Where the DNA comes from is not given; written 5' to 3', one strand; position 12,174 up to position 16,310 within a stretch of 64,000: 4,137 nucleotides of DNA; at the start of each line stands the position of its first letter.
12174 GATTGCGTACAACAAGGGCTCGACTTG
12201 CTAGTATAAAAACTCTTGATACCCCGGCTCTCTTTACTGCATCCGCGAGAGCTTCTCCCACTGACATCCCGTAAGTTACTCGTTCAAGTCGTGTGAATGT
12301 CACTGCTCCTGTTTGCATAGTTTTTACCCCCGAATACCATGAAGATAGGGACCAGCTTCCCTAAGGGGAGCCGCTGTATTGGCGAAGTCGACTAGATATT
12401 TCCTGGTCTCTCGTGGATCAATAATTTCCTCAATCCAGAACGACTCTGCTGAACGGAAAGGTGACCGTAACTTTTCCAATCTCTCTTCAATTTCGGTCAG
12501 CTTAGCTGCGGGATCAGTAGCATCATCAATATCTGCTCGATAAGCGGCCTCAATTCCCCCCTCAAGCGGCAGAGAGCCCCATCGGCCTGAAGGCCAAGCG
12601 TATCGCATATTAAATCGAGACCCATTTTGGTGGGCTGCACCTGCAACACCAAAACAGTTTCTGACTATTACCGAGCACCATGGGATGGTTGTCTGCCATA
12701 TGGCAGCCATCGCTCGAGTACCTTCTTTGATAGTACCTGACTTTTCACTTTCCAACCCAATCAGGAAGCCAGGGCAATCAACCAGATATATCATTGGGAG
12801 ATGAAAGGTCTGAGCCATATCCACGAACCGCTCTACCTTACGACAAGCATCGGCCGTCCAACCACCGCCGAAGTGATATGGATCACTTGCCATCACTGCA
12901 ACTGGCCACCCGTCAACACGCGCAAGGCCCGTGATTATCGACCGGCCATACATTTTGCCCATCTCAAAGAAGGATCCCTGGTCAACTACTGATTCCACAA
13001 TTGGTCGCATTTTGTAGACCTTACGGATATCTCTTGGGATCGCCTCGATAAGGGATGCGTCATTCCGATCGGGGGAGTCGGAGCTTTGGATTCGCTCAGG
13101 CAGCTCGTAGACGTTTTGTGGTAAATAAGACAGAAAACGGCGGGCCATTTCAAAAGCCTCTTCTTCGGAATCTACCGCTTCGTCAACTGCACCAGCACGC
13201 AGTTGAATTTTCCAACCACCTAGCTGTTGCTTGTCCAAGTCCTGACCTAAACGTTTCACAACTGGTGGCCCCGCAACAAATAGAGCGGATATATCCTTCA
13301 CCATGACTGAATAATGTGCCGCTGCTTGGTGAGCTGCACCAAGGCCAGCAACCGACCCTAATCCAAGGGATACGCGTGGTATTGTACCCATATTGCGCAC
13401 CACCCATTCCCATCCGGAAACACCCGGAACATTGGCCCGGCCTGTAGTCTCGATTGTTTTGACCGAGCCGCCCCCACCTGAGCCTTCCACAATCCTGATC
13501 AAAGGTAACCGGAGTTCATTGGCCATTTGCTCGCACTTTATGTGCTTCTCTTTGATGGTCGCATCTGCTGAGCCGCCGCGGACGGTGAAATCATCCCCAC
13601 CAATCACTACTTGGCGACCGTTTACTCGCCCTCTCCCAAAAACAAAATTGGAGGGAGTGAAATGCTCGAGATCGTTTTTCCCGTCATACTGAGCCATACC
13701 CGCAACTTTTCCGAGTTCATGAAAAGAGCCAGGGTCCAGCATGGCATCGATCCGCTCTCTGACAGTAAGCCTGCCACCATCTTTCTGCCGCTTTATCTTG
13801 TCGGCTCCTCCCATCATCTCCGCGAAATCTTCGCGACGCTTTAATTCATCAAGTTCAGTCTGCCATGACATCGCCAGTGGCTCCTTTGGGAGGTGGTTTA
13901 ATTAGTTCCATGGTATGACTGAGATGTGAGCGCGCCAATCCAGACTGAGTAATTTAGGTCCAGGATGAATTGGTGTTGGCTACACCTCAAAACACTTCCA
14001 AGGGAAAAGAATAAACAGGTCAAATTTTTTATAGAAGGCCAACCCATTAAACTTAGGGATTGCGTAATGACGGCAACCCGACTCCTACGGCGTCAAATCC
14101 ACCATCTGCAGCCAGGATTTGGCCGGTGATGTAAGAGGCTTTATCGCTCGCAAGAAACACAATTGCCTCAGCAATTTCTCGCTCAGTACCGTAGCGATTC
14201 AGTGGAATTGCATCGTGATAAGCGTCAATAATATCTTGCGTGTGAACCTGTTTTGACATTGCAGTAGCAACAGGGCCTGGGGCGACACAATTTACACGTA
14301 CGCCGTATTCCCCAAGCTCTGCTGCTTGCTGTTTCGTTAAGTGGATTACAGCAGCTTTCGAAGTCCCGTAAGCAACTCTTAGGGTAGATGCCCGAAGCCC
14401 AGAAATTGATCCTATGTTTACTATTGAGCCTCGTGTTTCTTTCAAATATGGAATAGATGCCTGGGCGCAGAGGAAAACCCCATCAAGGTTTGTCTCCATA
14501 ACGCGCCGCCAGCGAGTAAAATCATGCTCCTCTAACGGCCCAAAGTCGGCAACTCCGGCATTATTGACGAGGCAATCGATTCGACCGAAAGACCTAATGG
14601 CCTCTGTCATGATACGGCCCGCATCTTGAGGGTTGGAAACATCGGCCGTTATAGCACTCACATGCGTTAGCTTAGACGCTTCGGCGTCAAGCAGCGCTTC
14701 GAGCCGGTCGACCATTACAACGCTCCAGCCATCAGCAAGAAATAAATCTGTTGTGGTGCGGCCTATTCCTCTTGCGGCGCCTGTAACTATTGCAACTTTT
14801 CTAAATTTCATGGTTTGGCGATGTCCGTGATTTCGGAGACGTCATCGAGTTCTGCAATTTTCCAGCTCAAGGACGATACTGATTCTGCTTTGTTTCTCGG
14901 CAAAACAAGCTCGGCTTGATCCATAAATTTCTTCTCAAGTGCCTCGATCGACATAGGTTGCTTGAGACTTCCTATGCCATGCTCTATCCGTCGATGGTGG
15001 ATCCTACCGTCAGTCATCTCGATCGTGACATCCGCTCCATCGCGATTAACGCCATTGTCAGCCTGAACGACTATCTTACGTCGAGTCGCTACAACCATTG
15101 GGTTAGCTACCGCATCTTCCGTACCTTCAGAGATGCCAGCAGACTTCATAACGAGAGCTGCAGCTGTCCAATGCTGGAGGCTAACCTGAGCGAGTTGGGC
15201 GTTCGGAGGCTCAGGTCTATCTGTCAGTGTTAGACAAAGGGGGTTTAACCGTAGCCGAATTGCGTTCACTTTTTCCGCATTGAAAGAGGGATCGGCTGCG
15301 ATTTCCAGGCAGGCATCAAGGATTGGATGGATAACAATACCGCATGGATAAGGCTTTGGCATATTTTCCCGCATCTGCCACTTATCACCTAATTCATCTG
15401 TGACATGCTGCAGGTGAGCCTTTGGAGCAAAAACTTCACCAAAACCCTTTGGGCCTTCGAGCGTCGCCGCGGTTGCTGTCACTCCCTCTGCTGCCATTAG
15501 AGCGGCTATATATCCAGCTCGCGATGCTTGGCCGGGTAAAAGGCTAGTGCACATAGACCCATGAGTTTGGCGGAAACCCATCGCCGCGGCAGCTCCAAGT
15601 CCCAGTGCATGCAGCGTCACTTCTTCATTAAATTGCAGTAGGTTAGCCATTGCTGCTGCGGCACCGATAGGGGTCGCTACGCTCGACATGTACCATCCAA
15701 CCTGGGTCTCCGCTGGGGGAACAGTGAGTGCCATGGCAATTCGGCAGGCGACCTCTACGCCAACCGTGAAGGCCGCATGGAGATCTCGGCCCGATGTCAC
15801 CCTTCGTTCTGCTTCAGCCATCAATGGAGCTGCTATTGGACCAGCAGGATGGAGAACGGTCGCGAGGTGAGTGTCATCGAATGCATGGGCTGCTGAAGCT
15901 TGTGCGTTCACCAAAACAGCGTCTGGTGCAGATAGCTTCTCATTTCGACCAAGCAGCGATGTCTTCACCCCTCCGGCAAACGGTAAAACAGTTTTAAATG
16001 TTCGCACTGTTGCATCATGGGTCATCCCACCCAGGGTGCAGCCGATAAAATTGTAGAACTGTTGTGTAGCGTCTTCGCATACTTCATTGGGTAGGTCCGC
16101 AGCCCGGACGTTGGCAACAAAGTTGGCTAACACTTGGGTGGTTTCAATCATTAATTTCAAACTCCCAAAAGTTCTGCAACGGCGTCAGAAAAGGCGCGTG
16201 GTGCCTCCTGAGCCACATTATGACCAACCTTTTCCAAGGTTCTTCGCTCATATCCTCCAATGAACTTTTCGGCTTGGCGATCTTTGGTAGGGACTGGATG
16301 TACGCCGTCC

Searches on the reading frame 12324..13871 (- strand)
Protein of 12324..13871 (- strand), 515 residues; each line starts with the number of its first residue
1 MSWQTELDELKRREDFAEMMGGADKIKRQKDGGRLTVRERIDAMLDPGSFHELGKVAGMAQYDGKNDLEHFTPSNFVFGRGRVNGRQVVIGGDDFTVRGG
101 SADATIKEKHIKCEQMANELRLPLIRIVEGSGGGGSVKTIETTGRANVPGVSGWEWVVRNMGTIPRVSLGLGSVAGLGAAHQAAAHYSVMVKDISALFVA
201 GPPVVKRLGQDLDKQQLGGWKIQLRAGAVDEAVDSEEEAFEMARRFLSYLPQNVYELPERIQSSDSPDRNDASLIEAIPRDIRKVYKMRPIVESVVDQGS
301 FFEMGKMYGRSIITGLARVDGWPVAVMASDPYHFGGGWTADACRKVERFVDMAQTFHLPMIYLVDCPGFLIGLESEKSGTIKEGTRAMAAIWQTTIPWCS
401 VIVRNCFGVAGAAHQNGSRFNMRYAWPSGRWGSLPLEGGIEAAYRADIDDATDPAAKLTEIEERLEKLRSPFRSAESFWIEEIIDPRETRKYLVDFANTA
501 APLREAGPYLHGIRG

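Call 54: search_protein_families(library=pfam, proteins=[window:12324-13871:-], max_evalue=0.00001)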
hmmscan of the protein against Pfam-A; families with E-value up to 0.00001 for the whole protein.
window:12324-13871:- (515 aa): 2 families
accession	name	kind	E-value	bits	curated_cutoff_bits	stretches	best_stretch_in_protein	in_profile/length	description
PF01039.27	Carboxyl_trans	-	5.2e-87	293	22.3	1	29-498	2-476/493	Carboxyl transferase domain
PF03255.19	ACCA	-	7.2e-09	35.7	23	1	311-404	93-194/310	Acetyl co-enzyme A carboxylase carboxyltransferase-like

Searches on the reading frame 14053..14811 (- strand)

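Call 54: search_protein_families(library=pfam, proteins=[window:14053-14811:-], max_evalue=0.00001)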
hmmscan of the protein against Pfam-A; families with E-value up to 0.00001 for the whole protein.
window:14053-14811:- (252 aa): 3 families
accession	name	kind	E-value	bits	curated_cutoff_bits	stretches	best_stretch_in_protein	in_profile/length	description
PF13561.12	adh_short_C2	-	2.1e-67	227.6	27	1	11-239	1-235/236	Enoyl-(Acyl carrier protein) reductase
PF00106.31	adh_short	-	1.8e-56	191.1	26.6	1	5-192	1-193/195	short chain dehydrogenase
PF08659.16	KR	-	3.3e-11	43.9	22.6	1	8-159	4-160/180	KR domain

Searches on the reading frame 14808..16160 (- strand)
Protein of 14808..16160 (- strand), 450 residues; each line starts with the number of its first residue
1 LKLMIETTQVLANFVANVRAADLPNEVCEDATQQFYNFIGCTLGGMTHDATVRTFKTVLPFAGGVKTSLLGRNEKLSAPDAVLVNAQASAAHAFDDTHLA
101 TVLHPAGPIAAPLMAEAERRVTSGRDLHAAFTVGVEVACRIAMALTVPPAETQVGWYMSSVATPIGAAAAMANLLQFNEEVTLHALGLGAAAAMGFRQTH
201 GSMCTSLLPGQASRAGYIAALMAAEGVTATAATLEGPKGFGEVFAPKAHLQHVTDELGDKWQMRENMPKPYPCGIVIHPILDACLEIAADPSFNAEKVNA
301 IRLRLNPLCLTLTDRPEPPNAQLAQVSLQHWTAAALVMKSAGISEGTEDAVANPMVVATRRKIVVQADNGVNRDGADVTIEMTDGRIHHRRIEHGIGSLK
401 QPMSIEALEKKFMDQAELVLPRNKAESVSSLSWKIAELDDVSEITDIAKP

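Call 54: search_protein_families(library=pfam, proteins=[window:14808-16160:-], max_evalue=0.00001)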
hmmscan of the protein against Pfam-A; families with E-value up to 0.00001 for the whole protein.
window:14808-16160:- (450 aa): 2 families
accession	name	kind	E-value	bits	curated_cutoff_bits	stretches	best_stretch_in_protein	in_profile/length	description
PF03972.19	MmgE_PrpD_N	-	2.4e-50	171.5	32.1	1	10-249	2-240/244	MmgE/PrpD N-terminal domain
PF19305.4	MmgE_PrpD_C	-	1.4e-28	100.3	32.1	1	271-429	1-167/173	MmgE/PrpD C-terminal domain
